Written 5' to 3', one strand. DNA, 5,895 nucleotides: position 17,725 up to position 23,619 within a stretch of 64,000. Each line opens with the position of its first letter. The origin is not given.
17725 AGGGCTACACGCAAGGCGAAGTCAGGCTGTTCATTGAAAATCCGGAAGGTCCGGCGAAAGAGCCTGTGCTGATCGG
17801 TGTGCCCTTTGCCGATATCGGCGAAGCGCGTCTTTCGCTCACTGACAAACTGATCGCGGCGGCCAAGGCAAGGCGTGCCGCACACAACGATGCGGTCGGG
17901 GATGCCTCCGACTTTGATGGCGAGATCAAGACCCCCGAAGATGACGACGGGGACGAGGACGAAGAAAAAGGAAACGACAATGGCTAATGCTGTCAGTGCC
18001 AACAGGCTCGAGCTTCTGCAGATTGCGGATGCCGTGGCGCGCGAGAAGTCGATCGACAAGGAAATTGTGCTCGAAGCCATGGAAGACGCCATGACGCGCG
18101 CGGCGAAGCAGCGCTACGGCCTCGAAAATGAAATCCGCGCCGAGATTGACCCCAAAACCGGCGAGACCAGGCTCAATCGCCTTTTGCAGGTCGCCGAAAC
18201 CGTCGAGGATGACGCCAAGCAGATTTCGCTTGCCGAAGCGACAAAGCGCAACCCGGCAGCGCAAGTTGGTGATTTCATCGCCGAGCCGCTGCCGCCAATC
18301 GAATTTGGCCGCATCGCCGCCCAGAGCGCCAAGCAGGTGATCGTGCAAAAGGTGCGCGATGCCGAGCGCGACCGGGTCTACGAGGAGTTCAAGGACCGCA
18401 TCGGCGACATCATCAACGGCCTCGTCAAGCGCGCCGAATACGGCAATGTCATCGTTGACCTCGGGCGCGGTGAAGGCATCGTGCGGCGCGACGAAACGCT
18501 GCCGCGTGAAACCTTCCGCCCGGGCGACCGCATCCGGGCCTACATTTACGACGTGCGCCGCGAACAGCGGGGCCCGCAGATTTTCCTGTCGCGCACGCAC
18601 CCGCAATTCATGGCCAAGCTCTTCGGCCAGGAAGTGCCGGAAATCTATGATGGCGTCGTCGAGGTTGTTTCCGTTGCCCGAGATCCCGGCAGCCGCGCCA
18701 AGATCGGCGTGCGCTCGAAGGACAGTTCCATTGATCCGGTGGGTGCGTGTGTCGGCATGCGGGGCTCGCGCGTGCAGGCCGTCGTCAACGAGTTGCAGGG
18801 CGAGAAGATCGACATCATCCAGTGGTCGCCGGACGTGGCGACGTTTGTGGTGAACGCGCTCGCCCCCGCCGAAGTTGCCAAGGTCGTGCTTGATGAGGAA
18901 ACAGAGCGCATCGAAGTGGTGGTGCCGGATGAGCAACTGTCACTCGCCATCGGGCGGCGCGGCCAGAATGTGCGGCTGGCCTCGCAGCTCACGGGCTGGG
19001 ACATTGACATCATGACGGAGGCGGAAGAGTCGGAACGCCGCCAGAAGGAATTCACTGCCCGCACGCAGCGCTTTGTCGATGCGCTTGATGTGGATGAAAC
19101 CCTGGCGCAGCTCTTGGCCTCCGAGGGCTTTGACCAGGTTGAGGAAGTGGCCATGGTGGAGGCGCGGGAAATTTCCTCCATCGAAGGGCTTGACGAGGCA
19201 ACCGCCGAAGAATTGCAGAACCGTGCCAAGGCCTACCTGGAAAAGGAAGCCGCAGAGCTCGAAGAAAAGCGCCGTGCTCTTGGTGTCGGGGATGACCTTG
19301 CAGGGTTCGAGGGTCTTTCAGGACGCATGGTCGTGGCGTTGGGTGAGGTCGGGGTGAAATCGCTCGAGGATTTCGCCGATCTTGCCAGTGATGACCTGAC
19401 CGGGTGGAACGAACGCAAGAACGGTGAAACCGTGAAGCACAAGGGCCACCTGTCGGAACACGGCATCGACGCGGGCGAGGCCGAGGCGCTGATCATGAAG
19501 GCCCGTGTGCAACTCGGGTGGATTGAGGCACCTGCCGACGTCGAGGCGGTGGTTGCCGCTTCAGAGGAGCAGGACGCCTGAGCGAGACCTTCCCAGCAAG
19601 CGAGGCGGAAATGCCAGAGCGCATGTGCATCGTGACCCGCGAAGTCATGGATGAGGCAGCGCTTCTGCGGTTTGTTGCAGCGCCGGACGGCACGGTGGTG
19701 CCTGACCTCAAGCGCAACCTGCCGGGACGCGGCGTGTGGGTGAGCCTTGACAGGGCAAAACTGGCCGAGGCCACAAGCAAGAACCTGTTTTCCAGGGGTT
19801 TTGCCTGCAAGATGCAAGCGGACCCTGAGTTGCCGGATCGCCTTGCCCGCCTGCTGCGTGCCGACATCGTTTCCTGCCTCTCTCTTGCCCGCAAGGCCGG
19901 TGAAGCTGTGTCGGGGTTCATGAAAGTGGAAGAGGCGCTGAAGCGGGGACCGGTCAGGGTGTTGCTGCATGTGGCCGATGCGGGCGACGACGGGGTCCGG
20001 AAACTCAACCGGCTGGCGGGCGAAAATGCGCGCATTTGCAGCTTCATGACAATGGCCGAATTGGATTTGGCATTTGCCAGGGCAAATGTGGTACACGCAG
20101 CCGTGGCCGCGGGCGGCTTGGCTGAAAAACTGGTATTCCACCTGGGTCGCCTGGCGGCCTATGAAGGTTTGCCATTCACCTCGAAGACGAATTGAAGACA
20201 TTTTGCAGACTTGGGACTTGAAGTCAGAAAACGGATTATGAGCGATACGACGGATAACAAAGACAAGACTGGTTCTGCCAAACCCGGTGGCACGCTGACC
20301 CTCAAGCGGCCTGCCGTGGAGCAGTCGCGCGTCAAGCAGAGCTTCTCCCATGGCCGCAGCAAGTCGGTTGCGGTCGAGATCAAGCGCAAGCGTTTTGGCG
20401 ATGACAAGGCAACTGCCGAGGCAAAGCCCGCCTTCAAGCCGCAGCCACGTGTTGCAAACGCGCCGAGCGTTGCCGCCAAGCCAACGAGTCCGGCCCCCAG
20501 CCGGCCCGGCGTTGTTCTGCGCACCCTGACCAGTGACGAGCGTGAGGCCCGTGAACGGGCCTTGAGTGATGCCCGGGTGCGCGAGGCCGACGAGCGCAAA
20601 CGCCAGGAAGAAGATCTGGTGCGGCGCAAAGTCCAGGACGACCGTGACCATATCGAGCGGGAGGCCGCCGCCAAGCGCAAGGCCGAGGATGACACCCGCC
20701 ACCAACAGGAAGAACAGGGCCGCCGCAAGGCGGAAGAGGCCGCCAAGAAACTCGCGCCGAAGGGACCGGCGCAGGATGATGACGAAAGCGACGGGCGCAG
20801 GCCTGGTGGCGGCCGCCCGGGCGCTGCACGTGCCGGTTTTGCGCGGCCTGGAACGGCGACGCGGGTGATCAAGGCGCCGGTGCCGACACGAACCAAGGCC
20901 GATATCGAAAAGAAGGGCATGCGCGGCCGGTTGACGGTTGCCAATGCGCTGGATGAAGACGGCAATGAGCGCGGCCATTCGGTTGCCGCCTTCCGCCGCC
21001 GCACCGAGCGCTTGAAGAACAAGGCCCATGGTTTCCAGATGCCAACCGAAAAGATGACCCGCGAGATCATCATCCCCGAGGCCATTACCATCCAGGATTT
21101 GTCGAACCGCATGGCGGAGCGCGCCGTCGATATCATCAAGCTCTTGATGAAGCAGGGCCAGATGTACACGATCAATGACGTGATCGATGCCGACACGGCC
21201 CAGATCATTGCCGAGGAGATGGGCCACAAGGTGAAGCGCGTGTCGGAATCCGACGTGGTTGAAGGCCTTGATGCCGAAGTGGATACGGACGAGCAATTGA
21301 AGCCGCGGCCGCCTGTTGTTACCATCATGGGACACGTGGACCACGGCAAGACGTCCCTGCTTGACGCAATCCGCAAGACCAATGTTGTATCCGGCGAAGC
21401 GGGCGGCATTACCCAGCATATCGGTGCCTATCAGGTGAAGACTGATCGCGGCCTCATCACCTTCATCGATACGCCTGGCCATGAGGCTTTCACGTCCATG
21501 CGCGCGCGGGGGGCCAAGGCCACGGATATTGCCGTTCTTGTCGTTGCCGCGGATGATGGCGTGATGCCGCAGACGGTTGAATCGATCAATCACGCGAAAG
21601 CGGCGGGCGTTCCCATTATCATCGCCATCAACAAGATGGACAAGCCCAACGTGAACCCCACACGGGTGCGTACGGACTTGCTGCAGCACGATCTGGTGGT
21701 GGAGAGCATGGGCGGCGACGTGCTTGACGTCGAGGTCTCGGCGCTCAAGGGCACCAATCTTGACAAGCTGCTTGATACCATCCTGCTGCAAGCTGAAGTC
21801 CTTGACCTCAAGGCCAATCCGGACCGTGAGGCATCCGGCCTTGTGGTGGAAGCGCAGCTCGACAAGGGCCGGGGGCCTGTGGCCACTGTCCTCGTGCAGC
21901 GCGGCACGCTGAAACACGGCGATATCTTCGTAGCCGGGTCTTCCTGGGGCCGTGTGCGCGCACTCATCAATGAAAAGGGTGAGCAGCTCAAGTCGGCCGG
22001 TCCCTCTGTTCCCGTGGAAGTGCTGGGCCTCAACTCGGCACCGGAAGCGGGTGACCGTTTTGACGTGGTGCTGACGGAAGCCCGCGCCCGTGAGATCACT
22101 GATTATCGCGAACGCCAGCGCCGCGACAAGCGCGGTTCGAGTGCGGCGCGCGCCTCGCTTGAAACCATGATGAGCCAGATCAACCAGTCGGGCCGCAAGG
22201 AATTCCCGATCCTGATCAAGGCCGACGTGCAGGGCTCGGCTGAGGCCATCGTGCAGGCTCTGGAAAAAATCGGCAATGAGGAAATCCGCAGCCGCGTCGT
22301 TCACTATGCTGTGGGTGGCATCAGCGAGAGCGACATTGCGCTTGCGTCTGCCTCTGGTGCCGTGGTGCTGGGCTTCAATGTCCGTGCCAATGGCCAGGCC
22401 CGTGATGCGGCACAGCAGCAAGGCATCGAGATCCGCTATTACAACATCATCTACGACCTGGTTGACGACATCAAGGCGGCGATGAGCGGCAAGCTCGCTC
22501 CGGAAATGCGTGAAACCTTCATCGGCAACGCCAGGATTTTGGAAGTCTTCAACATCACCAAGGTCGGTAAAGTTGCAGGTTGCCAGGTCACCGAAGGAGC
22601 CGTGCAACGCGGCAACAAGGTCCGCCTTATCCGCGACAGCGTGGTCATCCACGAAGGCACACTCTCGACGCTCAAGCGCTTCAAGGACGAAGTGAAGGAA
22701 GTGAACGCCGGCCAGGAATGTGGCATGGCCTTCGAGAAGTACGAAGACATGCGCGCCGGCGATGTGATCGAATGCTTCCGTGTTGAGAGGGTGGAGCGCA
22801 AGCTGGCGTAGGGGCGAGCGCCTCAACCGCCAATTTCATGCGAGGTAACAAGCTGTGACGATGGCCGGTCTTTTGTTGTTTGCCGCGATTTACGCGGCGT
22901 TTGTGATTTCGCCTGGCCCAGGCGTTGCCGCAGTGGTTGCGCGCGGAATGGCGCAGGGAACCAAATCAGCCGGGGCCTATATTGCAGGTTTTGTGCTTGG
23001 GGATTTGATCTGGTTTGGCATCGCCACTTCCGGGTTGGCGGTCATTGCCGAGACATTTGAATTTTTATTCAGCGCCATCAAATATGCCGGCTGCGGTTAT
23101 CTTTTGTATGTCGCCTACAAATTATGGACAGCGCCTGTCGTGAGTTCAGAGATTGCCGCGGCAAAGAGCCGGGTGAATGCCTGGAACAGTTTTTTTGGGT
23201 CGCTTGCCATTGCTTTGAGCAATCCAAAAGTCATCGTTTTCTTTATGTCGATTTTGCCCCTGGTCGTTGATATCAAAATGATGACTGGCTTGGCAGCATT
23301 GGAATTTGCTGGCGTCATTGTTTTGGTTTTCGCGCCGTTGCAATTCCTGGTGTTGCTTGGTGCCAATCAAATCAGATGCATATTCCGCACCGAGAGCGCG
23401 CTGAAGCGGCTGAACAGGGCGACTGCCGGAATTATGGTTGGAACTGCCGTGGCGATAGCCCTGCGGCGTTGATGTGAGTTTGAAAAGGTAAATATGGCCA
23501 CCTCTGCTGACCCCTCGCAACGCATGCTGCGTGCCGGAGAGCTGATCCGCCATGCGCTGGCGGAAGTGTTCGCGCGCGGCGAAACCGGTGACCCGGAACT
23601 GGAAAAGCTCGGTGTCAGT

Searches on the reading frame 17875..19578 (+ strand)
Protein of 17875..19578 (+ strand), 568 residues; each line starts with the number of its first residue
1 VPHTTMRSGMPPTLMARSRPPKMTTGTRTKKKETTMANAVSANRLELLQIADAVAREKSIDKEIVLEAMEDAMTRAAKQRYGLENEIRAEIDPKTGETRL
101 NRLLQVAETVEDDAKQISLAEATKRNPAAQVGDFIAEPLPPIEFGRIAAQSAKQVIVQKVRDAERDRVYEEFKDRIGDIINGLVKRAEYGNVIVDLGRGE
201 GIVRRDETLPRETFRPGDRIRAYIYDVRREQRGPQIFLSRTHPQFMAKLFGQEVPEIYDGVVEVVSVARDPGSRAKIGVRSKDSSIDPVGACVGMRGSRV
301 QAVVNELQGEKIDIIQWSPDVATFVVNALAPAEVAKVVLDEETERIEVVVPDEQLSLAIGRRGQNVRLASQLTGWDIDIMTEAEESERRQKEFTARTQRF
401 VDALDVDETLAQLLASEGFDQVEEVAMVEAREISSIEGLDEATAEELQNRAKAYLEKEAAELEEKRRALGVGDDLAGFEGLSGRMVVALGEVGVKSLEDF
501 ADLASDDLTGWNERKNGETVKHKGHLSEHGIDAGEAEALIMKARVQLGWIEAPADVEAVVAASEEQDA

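Call 63: search_protein_families(library=pfam, proteins=[window:17875-19578:+], max_evalue=0.00001)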
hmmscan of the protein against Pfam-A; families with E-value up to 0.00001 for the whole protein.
window:17875-19578:+ (568 aa): 3 families
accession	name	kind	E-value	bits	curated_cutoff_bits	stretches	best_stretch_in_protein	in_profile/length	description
PF08529.16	NusA_N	-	3.9e-39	134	23.8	1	46-166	1-119/119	NusA N-terminal domain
PF13184.12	KH_5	-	7.9e-31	106.4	27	1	271-337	1-67/69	NusA-like KH domain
PF14520.12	HHH_5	-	5.3e-07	30.5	27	0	406-452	10-56/57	Helix-hairpin-helix domain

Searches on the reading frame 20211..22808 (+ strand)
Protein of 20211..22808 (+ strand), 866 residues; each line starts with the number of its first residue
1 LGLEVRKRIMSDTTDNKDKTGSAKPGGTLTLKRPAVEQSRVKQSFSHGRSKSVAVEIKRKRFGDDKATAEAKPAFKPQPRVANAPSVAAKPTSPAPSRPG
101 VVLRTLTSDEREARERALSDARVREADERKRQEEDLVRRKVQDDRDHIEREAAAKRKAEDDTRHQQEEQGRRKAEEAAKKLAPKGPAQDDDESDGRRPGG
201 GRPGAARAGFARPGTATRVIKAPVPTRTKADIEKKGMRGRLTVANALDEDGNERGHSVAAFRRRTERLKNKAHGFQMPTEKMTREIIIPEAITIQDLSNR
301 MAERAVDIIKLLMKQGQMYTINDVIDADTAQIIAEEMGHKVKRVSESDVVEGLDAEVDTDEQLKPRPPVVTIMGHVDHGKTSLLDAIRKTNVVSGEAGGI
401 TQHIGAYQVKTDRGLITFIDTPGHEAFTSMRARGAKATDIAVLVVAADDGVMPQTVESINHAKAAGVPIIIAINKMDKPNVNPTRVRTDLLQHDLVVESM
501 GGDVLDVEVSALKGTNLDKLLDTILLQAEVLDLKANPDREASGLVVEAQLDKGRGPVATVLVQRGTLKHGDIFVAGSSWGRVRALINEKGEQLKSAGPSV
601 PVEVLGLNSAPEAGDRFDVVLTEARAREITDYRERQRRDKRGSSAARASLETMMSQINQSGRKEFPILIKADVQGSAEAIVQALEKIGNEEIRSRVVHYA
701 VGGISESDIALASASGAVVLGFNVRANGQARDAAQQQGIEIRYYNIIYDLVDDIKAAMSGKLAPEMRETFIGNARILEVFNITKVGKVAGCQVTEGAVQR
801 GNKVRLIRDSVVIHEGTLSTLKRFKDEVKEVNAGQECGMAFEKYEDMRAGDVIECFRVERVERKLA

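Call 63: search_protein_families(library=pfam, proteins=[window:20211-22808:+], max_evalue=0.00001)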
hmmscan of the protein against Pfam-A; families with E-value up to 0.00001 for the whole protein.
window:20211-22808:+ (866 aa): 7 families
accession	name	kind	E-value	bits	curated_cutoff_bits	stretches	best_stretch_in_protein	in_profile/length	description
PF11987.13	IF-2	-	9.2e-42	142.1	27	1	643-755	5-117/117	Translation-initiation factor 2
PF00009.33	GTP_EFTU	-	9.8e-37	126.8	26.5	1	370-525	6-183/188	Elongation factor Tu GTP binding domain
PF22042.2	EF-G_D2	-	7.7e-32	109.7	27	1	540-619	1-83/84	Elongation factor G domain 2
PF04760.21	IF2_N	-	1e-13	51.2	25.3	1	289-340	1-53/53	Translation initiation factor IF-2, N-terminal region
PF08364.16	IF2_assoc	-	2.9e-11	43.8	24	1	28-61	3-34/39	Bacterial translation initiation factor IF-2 associated region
PF01926.29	MMR_HSR1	-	8.3e-11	42.4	21.9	1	370-475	2-113/113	50S ribosome-binding GTPase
PF03144.31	GTP_EFTU_D2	-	2e-10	41.4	30.3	1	786-853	1-72/73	Elongation factor Tu domain 2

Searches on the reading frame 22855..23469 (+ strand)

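Call 63: search_protein_families(library=pfam, proteins=[window:22855-23469:+], max_evalue=0.00001)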
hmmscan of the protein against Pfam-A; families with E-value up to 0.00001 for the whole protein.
window:22855-23469:+ (205 aa): 1 family
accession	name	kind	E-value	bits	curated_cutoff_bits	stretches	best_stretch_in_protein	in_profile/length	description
PF01810.24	LysE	-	8e-27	94.4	25.6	1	16-203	3-191/193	LysE type translocator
